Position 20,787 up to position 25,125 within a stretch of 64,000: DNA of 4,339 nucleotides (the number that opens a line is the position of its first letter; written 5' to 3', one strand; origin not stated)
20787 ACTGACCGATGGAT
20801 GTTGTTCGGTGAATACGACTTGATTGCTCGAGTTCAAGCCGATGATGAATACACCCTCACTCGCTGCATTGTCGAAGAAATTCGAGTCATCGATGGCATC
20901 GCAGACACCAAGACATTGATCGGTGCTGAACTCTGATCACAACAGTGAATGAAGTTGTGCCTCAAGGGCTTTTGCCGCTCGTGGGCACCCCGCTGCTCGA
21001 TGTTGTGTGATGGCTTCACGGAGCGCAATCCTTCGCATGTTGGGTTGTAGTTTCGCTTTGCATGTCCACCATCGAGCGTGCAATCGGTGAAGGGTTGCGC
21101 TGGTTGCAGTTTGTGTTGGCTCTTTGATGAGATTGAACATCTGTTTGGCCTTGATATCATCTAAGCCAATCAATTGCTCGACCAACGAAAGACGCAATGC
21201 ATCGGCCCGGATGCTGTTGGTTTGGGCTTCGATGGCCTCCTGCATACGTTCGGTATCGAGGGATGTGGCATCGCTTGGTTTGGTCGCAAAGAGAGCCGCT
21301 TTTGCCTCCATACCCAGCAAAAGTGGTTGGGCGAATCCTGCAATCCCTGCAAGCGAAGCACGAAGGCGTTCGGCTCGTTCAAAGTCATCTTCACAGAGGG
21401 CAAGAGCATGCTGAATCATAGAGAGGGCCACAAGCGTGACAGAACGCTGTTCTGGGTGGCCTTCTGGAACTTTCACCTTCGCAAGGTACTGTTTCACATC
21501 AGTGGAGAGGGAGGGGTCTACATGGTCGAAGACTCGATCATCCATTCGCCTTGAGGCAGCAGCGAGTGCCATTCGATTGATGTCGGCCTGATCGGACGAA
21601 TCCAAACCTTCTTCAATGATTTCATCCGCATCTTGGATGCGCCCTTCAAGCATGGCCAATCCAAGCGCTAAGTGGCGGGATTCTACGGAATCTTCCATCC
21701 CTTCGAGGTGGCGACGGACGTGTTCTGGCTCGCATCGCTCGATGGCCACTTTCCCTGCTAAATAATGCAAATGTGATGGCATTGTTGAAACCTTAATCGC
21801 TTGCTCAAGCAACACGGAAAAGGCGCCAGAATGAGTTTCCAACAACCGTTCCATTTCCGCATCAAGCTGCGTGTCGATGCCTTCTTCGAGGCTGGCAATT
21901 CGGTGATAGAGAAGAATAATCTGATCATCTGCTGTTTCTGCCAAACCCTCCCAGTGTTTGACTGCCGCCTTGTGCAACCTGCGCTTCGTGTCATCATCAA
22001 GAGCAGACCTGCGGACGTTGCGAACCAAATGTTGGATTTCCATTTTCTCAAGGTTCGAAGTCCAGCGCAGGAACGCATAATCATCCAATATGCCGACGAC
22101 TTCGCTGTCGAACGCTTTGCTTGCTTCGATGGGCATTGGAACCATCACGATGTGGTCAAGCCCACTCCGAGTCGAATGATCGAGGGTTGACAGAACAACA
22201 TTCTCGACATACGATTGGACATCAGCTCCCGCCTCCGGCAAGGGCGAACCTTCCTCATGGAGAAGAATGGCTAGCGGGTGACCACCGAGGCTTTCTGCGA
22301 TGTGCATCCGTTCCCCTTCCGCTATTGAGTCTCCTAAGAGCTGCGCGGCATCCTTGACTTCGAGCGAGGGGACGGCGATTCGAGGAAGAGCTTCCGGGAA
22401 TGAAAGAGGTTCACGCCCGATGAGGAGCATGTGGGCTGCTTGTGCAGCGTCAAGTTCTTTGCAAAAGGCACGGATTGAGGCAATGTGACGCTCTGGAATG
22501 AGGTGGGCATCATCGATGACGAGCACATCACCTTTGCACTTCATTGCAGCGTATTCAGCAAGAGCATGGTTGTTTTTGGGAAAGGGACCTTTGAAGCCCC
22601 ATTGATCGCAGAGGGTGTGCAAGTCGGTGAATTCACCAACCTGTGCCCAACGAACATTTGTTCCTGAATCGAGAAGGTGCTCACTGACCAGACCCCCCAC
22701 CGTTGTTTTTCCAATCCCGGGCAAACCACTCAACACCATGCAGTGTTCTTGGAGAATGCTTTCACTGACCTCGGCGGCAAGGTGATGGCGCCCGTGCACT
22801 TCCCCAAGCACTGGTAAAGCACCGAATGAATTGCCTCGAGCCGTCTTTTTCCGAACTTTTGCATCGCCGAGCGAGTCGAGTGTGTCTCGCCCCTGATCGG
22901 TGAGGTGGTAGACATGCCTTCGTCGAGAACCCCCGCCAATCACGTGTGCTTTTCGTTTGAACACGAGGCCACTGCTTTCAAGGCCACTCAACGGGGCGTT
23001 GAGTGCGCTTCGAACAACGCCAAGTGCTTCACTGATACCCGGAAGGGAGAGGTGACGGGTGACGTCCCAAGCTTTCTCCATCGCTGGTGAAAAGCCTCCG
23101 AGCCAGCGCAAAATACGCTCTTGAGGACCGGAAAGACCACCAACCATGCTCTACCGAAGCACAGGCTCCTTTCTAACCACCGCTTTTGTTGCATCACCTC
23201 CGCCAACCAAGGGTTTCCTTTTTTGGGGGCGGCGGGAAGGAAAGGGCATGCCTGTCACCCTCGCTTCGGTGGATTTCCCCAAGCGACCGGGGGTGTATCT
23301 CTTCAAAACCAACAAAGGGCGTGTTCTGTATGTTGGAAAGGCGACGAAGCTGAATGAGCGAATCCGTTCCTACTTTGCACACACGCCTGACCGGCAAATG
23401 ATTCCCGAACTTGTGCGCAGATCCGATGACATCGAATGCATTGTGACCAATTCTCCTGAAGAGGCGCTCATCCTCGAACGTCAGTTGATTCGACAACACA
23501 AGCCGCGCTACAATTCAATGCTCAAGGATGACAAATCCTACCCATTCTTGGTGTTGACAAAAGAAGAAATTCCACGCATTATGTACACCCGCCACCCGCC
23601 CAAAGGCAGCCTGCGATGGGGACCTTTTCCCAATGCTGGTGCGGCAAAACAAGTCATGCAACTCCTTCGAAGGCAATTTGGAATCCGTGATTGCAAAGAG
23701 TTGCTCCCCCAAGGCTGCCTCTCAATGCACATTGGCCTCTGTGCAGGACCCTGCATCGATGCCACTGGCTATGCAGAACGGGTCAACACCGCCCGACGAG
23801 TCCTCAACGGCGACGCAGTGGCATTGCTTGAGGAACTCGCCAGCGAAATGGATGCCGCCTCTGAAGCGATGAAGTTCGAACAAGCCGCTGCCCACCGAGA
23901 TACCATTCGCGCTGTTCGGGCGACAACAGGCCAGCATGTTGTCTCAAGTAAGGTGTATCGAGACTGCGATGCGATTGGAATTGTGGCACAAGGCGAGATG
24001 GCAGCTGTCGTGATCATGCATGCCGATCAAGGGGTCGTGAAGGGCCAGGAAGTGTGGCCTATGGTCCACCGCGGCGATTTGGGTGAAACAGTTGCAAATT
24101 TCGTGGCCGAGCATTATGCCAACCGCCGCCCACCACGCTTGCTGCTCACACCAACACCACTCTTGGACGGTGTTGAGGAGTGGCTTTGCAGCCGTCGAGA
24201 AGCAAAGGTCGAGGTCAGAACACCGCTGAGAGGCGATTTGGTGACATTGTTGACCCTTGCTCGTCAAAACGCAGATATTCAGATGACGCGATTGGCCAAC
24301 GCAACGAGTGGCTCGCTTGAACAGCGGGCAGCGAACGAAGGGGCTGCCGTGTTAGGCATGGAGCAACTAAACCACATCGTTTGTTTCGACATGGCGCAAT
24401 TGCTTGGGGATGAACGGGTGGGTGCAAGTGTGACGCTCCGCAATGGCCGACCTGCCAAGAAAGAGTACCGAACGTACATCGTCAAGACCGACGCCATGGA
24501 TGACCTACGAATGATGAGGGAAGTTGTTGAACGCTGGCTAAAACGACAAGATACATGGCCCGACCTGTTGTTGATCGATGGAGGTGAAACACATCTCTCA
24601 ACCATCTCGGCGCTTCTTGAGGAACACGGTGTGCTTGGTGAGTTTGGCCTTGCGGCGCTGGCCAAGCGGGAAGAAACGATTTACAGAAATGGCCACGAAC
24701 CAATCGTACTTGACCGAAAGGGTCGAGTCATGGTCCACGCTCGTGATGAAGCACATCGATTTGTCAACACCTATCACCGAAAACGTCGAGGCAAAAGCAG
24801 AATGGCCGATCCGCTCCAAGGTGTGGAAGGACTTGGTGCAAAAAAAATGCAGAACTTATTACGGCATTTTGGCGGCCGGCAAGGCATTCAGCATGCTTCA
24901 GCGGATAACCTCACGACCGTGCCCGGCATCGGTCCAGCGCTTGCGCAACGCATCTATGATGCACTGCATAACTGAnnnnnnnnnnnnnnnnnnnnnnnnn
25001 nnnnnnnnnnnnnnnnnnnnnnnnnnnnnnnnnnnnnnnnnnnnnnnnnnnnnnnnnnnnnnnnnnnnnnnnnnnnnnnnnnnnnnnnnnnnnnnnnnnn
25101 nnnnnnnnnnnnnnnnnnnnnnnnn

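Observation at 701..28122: Island of giant, acidic, integrin-like type-I membrane proteins interleaved with glycosyltransferases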

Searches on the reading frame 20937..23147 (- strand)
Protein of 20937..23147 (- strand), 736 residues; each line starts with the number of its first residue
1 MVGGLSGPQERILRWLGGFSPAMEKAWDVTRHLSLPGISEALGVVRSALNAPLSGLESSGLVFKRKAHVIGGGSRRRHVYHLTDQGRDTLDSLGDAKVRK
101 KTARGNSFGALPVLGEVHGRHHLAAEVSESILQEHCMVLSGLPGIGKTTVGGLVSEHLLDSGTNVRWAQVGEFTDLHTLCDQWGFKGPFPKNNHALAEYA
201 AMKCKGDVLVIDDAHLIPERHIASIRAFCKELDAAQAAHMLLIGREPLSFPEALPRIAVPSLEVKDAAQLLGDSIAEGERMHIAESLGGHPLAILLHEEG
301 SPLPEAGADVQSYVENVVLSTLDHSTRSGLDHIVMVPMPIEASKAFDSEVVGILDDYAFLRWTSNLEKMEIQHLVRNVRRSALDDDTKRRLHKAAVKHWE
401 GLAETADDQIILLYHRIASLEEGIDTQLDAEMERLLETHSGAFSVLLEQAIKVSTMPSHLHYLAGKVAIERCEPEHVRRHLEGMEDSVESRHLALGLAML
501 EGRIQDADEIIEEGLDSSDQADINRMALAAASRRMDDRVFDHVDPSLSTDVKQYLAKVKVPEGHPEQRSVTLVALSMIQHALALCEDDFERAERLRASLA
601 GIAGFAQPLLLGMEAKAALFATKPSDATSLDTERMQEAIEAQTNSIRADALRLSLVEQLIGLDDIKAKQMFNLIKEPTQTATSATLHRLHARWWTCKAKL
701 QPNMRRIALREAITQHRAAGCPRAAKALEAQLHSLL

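Call 11: search_protein_families(library=pfam, proteins=[window:20937-23147:-], max_evalue=0.001)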
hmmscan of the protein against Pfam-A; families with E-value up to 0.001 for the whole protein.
window:20937-23147:- (736 aa): 4 families
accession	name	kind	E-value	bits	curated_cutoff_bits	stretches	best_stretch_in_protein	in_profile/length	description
PF13401.12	AAA_22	-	1.8e-06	28.7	27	1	134-247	5-125/130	AAA domain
PF00004.35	AAA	-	0.00026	21.9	21.2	1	137-255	1-119/131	ATPase family associated with various cellular activities (AAA)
PF20720.3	nSTAND3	-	0.00074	19.7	27.2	0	128-168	11-51/155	Novel STAND NTPase 3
PF03551.20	PadR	-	0.00092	19.6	27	0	53-91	38-74/75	Transcriptional regulator PadR-like family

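Call 26: search_protein_families(library=ncbifam, proteins=[window:20937-23147:-], max_evalue=0.01)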
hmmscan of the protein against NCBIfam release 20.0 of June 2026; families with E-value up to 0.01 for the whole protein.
window:20937-23147:- (736 aa): 1 family
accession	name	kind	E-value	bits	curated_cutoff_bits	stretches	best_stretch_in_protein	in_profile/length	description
NF041230.1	BagL_FevM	exception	0.0032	17.5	230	0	43-94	65-112/145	MarR family transcriptional regulator BagL/FevM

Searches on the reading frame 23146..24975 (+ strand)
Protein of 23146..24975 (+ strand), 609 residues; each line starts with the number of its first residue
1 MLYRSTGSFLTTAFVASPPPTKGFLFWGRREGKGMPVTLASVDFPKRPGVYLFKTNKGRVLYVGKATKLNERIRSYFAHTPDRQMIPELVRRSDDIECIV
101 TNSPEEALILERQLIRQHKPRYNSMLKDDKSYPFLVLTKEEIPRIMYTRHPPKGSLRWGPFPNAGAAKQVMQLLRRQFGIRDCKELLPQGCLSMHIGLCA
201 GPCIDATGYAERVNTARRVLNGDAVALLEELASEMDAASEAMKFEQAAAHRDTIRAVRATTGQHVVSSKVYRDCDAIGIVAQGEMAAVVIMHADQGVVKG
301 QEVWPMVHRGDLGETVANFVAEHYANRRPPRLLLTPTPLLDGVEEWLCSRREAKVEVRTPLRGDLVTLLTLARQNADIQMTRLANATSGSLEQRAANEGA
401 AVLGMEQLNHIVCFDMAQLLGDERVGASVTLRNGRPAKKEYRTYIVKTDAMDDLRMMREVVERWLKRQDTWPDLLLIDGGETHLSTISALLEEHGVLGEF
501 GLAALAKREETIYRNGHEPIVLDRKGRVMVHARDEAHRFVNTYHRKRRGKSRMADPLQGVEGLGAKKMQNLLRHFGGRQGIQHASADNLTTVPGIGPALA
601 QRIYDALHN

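Call 11: search_protein_families(library=pfam, proteins=[window:23146-24975:+], max_evalue=0.001)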
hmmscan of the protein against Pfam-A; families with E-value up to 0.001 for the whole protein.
window:23146-24975:+ (609 aa): 8 families
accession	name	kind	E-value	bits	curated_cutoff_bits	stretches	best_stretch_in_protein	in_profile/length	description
PF08459.17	UvrC_RNaseH_dom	-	8.4e-32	110.7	22.3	1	402-539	3-157/159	UvrC RNAse H endonuclease domain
PF22920.2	UvrC_RNaseH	-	2.5e-19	69.8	24.3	1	273-382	1-115/116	UvrC Ribonuclease H-like domain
PF14520.12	HHH_5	-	4.6e-10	40.2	27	1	556-608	3-56/57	Helix-hairpin-helix domain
PF01541.30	GIY-YIG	-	1.6e-08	35.2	22.6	1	48-123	2-78/78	GIY-YIG catalytic domain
PF02151.25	UVR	-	1.1e-07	31.8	21.5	1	227-259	3-35/36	UvrB/uvrC motif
PF12826.13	HHH_2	-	2.2e-06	28.1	27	1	559-608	7-56/64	Helix-hairpin-helix motif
PF00633.29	HHH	-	2.1e-05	24.5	24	1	580-605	4-29/30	Helix-hairpin-helix motif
PF12836.13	HHH_3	-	5.5e-05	23.6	27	0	583-604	10-31/65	Helix-hairpin-helix motif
